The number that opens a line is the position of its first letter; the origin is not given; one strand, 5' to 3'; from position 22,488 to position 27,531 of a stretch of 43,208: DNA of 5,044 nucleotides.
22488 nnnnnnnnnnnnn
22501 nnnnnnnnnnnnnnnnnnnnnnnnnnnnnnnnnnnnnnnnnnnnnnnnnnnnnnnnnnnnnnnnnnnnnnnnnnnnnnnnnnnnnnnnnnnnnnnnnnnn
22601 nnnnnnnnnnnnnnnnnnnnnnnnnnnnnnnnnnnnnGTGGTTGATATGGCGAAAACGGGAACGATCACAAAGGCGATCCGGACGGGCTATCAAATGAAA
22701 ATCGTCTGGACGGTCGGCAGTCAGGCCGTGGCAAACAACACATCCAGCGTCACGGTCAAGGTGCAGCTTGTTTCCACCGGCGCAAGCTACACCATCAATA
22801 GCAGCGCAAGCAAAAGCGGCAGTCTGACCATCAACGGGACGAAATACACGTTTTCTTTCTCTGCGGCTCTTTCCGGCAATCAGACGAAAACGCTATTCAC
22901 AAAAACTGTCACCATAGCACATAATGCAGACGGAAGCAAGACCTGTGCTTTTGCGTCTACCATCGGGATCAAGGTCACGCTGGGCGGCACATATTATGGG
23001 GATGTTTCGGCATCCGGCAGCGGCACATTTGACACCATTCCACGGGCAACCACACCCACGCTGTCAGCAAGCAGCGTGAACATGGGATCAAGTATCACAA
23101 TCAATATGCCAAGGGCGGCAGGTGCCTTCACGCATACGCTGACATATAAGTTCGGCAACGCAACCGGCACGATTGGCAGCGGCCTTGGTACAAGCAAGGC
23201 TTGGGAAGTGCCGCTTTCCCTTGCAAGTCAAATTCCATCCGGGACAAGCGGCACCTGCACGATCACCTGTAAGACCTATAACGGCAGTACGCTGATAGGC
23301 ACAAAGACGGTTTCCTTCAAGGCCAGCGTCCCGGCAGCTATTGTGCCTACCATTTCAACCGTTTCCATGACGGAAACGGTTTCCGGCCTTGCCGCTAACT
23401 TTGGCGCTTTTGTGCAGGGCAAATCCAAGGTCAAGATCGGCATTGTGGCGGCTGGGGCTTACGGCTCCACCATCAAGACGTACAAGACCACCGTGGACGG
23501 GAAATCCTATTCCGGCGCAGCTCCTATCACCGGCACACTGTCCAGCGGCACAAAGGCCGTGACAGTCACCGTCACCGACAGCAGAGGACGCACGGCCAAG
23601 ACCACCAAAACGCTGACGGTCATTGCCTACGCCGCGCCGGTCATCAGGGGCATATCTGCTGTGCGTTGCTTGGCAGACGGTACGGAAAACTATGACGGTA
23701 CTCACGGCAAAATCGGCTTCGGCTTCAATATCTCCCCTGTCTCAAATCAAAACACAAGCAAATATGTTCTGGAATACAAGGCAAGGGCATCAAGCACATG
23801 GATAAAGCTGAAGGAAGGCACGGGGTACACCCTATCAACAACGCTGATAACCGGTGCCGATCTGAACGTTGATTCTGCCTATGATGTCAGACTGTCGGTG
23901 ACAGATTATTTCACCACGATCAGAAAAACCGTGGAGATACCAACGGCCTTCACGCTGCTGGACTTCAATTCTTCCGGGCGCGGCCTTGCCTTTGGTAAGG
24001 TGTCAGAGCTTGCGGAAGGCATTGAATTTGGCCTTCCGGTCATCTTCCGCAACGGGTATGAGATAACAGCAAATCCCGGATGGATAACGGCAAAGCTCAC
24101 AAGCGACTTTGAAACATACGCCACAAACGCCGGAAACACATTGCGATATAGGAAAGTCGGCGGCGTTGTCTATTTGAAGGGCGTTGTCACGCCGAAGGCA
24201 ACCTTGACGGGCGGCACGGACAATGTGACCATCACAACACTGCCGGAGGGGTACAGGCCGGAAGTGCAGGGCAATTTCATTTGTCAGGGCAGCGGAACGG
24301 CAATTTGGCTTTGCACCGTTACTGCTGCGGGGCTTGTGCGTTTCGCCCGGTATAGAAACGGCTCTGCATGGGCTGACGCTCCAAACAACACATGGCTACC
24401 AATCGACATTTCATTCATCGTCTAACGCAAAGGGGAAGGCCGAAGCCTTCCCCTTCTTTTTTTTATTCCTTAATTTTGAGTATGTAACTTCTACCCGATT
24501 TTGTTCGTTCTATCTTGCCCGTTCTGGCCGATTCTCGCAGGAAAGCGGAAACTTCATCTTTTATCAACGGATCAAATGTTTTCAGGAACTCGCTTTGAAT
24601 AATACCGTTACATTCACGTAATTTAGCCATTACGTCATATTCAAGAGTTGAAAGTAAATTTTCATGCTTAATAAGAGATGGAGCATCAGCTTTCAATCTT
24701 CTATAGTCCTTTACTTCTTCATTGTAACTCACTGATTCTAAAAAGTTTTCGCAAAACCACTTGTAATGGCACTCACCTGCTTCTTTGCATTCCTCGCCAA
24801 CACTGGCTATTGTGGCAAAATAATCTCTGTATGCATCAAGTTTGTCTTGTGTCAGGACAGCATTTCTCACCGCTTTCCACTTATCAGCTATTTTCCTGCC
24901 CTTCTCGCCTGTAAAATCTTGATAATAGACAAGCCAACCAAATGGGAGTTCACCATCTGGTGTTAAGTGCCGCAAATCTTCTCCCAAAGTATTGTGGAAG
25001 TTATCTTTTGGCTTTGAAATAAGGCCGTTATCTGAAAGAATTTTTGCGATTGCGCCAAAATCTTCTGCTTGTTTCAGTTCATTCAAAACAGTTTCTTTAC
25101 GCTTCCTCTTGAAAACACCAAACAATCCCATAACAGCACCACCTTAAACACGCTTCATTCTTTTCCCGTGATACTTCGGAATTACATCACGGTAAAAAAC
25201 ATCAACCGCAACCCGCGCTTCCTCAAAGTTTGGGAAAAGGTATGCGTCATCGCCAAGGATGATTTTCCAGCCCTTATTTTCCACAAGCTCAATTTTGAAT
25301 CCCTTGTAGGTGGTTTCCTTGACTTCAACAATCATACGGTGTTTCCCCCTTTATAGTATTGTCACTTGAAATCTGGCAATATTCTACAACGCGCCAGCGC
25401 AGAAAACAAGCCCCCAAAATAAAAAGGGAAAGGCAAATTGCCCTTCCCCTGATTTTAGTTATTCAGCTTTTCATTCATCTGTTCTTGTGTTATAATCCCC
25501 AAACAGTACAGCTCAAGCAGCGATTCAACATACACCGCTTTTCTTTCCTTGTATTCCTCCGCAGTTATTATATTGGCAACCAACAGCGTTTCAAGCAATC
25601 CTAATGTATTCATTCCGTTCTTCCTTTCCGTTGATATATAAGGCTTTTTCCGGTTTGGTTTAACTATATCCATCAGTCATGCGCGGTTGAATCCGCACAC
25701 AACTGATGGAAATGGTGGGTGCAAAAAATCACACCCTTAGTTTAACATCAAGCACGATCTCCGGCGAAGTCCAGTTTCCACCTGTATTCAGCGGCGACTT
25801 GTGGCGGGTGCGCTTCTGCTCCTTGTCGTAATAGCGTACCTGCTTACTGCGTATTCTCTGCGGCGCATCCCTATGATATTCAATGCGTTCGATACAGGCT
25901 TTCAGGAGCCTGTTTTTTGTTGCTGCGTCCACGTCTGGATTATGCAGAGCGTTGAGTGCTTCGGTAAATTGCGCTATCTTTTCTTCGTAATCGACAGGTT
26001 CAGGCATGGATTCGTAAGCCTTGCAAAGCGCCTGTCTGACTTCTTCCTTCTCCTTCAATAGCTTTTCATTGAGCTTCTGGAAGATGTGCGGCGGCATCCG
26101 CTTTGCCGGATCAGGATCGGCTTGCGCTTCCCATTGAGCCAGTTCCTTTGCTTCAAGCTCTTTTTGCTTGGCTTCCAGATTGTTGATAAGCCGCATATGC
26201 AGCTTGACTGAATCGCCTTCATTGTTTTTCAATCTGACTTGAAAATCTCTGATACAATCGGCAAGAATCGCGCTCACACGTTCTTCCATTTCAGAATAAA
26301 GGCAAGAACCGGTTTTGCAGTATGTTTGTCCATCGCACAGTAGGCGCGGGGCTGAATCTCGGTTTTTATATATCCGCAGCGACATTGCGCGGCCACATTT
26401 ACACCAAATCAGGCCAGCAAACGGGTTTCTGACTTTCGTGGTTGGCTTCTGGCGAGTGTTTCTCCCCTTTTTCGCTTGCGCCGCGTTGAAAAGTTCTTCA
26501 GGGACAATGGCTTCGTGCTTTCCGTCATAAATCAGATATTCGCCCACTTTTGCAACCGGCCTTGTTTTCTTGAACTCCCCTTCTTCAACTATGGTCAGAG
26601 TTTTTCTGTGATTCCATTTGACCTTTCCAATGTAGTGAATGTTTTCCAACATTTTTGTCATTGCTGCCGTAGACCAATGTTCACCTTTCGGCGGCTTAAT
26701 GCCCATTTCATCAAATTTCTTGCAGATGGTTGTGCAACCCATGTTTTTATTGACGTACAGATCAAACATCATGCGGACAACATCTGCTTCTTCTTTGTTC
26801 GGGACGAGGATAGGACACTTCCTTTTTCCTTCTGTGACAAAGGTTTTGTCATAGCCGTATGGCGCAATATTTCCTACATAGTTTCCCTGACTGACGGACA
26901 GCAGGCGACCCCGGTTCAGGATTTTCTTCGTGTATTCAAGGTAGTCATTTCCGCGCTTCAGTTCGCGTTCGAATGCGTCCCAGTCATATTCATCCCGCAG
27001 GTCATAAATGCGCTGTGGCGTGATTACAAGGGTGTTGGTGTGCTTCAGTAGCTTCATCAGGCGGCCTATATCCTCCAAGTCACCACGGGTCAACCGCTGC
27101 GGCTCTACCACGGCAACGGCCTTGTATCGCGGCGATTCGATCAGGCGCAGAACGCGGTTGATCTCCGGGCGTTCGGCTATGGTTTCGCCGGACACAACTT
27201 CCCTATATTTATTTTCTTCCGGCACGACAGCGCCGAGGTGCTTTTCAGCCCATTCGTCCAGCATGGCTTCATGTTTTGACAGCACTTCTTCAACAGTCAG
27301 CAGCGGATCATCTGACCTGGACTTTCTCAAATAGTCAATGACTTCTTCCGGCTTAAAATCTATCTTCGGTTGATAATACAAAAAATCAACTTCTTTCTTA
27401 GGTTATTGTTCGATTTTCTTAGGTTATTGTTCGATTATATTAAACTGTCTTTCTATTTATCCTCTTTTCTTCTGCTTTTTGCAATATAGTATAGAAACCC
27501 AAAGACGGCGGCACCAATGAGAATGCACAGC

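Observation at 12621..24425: Two complete, diverged tail-tip gene sets (2 tape measures, 2 Dit, 2 Tal, 2 fibres) served by one tail tube and one chaperone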

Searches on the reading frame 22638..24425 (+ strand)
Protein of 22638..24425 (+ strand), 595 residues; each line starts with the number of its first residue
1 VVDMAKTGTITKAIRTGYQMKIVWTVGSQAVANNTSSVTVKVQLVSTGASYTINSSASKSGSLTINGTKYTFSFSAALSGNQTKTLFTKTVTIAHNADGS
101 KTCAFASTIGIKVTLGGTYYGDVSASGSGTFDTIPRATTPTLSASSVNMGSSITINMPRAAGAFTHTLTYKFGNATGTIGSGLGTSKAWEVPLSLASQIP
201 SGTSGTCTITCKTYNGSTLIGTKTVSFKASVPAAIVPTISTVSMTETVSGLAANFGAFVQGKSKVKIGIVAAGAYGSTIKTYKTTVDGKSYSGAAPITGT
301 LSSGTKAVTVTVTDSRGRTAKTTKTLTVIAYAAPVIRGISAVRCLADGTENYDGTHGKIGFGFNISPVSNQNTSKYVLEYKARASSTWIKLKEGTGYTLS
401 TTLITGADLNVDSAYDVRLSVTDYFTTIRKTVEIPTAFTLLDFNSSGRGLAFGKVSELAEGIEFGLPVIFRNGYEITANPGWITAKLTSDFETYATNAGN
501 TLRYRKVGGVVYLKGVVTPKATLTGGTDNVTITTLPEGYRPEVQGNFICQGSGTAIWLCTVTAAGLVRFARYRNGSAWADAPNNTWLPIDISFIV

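Call 5: search_protein_families(library=pfam, proteins=[window:22638-24425:+], max_evalue=0.01)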
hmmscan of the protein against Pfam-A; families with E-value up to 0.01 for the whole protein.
window:22638-24425:+ (595 aa): 1 family
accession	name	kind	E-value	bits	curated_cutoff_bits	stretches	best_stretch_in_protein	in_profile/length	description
PF05895.17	DUF859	-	9.2e-60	203.3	28.8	1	16-343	10-338/626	Siphovirus protein of unknown function (DUF859)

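Call 6: search_protein_families(library=phrogs, proteins=[window:22638-24425:+], max_evalue=0.001)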
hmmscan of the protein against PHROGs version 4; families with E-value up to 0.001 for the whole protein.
window:22638-24425:+ (595 aa): 4 families
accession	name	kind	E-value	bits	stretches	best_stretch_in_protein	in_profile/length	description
phrog_372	-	tail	8.2e-106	356.4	1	4-462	1-468/743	tail protein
phrog_18627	-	tail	3.8e-45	155.5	1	16-315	10-317/317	tail protein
phrog_21602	-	head and packaging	1.9e-07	31.4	1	499-593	157-257/309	virion structural protein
phrog_7127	-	tail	8.7e-07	29.8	1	491-593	152-255/258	receptor binding tail protein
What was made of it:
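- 22647..24425 (+): Fib2, the backbone DUF859 tail protein / receptor-binding candidate. Its C-terminal domain differs from that of Fib1. The ORF is open from GTG 22638. DUF859, E 9e-60 (call 5). phrog_372, E 8e-106, and phrog_7127 'receptor binding tail protein' at residues 491-593 (call 6).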

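Call 48: search_solved_structures(query=window:22638-24425:+, max_evalue=0.01)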
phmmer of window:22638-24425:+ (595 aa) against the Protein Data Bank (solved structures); distinct sequences matched with E-value up to 0.01: 0.

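Call 82: find_homologous_proteins(query=window:22647-24425:+, max_evalue=0.00001)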
Query window:22647-24425:+ (592 aa): 5765 proteins with E <= 0.00001 among 8000 candidates; the best 120 are listed.
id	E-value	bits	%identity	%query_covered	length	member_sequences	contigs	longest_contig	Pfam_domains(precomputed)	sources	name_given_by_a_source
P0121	0.0e+0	1241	97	100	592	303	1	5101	PF05895.18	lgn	-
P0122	0.0e+0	1195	93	100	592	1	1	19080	PF05895.18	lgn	-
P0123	0.0e+0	1194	93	100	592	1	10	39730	PF05895.18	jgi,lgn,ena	jgi:hypothetical protein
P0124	0.0e+0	1194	93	100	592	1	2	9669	PF05895.18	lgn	-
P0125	0.0e+0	1193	93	100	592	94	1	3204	PF05895.18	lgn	-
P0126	0.0e+0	1193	93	100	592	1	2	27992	PF05895.18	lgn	-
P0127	0.0e+0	1192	93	100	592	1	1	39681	PF05895.18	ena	-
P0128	0.0e+0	1192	93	100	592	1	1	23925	PF05895.18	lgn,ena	-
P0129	0.0e+0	1191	92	100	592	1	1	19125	PF05895.18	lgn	-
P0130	0.0e+0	1190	93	100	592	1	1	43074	PF05895.18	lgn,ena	-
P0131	0.0e+0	1189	92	100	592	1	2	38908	PF05895.18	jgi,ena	jgi:hypothetical protein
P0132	0.0e+0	1188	92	100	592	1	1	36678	PF05895.18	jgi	jgi:hypothetical protein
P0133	0.0e+0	1188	92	100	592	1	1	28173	PF05895.18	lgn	-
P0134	0.0e+0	1186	92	100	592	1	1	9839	PF05895.18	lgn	-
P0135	0.0e+0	1182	92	100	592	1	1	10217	PF05895.18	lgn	-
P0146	2.9e-280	949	77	79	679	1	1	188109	PF05895.18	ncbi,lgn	-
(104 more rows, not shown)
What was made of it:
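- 22647..24425 (+): More than 5700 related protein clusters in metagenomes (call 82).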

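Call 83: find_encoding_contigs(protein=P0146, flank=10000, max_places=3)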
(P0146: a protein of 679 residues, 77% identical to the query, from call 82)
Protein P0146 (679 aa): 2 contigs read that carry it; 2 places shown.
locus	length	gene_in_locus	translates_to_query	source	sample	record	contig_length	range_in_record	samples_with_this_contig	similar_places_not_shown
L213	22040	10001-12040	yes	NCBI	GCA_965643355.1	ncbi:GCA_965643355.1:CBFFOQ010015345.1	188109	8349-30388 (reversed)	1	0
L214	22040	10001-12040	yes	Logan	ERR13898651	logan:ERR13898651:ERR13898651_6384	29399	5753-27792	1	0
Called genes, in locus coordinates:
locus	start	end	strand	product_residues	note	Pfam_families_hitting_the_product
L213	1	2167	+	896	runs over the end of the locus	PF01442:Apolipoprotein (faint), PF04513:Baculo_PEP_C (faint)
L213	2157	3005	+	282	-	-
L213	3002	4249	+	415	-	-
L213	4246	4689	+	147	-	-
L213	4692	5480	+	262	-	-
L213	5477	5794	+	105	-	-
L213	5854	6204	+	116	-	PF16079:Phage_holin_5_2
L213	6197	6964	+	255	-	PF01471:PG_binding_1 (weak)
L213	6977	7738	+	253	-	PF01520:Amidase_3, PF08239:SH3_3 (weak)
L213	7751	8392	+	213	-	PF05709:Sipho_tail (faint)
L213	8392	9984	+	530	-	PF06605:Prophage_tail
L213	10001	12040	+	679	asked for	PF05895:DUF859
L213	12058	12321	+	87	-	-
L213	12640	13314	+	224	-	PF13205:Big_5 (faint), PF00041:fn3 (faint)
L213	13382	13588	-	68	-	-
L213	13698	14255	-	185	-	PF00149:Metallophos, PF12850:Metallophos_2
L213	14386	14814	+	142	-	PF04055:Radical_SAM (weak)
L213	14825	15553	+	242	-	PF02661:Fic (weak)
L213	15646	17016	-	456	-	PF00206:Lyase_1, PF14698:ASL_C2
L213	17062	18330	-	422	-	PF00764:Arginosuc_synth, PF20979:Arginosuc_syn_C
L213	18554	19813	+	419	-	PF01594:AI-2E_transport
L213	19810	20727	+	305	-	PF01565:FAD_binding_4, PF02873:MurB_C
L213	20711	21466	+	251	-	PF02811:PHP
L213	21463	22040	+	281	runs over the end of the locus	PF03668:RapZ-like_N, PF22740:PapZ_C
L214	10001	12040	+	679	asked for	PF05895:DUF859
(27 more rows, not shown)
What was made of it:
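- Some cassettes end with their own holin and endolysin genes (call 83).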

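Call 84: find_homologous_proteins(query=L213:17062-18330:-, max_evalue=1e-50)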
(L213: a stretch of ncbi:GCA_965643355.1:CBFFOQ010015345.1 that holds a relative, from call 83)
Query L213:17062-18330:- (422 aa): 8000 proteins with E <= 1e-50 among 8000 candidates; the best 120 are listed.
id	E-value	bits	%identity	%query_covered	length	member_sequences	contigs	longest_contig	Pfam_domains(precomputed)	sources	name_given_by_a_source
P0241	5.0e-265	897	92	100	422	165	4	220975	PF00764.26,PF20979.3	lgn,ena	-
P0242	1.4e-260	882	91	100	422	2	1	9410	PF00764.26,PF20979.3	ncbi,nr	ncbi:MAG: argininosuccinate synthase [Clostridiales bacterium]|nr:argininosuccinate synthase [Clostr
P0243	1.1e-258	876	90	100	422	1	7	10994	PF00764.26,PF20979.3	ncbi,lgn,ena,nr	ncbi:MAG: argininosuccinate synthase [Firmicutes bacterium]|nr:argininosuccinate synthase [Bacillota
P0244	1.8e-258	875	90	100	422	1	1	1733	PF00764.26,PF20979.3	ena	-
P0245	1.8e-258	875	90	100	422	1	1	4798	PF00764.26,PF20979.3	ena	-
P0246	1.8e-258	875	90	100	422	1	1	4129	PF00764.26,PF20979.3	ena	-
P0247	1.9e-258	875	90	100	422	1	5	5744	PF00764.26,PF20979.3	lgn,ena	-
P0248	1.9e-258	875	90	100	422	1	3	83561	PF00764.26,PF20979.3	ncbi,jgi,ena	-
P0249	2.6e-258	875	90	100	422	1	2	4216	PF00764.26,PF20979.3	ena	-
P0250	3.4e-258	874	90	100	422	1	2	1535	PF00764.26,PF20979.3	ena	-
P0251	4.3e-258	874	90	100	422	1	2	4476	PF00764.26,PF20979.3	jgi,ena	-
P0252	5.5e-258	874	90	100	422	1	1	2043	PF00764.26,PF20979.3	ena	-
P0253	7.6e-258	873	90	100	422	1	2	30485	PF00764.26,PF20979.3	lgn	-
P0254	1.2e-257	873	90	100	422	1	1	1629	PF00764.26,PF20979.3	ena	-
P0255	1.2e-257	872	90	100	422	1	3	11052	PF00764.26,PF20979.3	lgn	-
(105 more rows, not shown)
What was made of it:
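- Tried and rejected: A distant prophage relative sits next to genes closest to Anaerovoracaceae/Ihubacter-like Clostridia (calls 83, 84).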

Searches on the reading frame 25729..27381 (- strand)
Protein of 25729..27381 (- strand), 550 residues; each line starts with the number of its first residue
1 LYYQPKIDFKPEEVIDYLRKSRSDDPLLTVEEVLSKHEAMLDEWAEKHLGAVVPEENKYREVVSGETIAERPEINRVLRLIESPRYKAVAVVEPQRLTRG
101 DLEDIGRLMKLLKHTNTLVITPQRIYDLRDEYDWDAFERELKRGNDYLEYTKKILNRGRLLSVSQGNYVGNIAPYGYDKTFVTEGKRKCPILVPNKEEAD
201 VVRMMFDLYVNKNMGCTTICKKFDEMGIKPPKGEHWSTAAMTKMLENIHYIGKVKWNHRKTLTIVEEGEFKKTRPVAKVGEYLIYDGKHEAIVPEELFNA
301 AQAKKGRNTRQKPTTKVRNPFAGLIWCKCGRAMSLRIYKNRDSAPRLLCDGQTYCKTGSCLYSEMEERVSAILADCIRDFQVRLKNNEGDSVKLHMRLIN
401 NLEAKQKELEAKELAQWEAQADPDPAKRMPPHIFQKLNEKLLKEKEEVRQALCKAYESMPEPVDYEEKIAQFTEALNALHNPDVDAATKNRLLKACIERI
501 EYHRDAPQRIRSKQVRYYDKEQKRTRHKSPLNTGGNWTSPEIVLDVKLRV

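Call 34: search_protein_families(library=phrogs, proteins=[window:25729-27381:-], max_evalue=0.001)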
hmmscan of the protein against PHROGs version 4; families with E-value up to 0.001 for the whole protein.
window:25729-27381:- (550 aa): 1 family
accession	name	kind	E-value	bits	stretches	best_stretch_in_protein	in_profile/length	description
phrog_95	-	integration and excision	1.5e-76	259.4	1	9-526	85-580/651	integrase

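Call 85: search_protein_families(library=pfam, proteins=[window:25729-27381:-], max_evalue=0.01)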
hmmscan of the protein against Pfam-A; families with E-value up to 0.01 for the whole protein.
window:25729-27381:- (550 aa): 3 families
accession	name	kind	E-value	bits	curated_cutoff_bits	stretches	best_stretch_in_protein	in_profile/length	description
PF07508.19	Recombinase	-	5.2e-22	78.5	21.1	1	197-305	2-99/102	Recombinase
PF00239.26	Resolvase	-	1.1e-07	32.5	23.3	1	15-128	2-105/145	Resolvase, N terminal domain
PF13408.12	Zn_ribbon_recom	-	0.0062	17.3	25.3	0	320-360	1-39/58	Recombinase zinc beta ribbon domain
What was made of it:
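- On Invertible-segment or DGR tropism switching: The only recombinase nearby is the large serine integrase at 25729-27381 (calls 34, 85).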
